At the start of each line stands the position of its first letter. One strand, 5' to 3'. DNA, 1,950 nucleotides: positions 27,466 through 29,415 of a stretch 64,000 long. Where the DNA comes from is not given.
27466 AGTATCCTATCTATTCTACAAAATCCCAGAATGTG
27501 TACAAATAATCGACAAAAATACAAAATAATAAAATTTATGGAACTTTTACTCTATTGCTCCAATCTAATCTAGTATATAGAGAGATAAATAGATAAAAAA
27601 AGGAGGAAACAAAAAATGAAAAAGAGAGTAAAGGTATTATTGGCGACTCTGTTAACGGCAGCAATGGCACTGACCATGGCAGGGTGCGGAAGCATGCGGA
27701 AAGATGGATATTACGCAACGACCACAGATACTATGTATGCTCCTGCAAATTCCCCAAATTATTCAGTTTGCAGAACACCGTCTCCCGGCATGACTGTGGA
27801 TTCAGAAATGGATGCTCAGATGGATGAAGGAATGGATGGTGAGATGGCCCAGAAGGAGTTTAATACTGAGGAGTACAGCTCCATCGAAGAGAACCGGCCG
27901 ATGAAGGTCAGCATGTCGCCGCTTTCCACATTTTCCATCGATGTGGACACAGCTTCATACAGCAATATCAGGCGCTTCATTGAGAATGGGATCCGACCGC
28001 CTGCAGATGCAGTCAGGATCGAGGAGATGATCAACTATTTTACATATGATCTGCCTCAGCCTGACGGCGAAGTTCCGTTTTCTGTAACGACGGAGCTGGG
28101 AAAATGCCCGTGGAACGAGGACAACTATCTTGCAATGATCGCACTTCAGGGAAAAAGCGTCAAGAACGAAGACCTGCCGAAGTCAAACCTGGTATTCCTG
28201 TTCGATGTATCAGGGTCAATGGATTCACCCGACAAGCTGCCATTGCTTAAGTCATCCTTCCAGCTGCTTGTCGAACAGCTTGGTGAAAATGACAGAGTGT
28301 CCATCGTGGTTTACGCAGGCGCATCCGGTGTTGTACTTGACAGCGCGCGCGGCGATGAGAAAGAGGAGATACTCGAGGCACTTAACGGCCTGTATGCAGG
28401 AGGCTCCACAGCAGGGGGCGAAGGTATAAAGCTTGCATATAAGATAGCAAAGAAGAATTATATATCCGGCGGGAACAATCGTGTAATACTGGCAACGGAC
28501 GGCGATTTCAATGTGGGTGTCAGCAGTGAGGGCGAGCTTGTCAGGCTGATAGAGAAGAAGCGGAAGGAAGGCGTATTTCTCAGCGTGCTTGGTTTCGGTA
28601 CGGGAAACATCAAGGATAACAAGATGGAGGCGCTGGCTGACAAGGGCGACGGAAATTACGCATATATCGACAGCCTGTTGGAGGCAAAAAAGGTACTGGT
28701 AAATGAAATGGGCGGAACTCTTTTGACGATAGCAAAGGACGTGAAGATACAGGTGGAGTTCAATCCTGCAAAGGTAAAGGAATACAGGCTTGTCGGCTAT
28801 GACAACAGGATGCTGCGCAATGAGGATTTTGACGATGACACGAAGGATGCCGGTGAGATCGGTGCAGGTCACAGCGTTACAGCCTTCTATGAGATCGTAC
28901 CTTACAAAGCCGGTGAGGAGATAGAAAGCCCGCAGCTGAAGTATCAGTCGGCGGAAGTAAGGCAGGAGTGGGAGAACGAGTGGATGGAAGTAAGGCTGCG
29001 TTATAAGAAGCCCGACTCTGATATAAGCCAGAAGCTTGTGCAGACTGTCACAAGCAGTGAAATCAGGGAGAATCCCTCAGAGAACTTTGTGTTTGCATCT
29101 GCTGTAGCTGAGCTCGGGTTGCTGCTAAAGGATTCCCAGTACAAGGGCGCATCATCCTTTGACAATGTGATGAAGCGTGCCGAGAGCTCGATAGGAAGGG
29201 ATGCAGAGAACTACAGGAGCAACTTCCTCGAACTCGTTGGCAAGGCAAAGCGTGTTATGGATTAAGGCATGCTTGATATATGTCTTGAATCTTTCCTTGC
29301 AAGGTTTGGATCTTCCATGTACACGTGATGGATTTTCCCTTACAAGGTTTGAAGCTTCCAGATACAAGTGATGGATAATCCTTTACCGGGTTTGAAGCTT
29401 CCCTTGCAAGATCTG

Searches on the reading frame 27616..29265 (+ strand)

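Call 51: search_protein_families(library=pfam, proteins=[window:27616-29265:+], max_evalue=0.001)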
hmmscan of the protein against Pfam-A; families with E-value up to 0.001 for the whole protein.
window:27616-29265:+ (549 aa): 5 families
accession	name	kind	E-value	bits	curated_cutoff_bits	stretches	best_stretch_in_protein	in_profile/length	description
PF12034.13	YfbK_C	-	1.2e-67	228.1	25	1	367-546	1-183/184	Uncharacterized protein YfbK, C-terminal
PF12450.13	vWF_A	-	2.5e-40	136.8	25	1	82-172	2-92/94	von Willebrand factor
PF00092.34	VWA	-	2.1e-18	67.6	23.8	1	191-353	1-163/174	von Willebrand factor type A domain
PF13519.12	VWA_2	-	1.6e-13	51.6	27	1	192-296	1-106/107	von Willebrand factor type A domain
PF13768.12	VWA_3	-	2.8e-08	34.4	27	1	191-348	2-153/155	von Willebrand factor type A domain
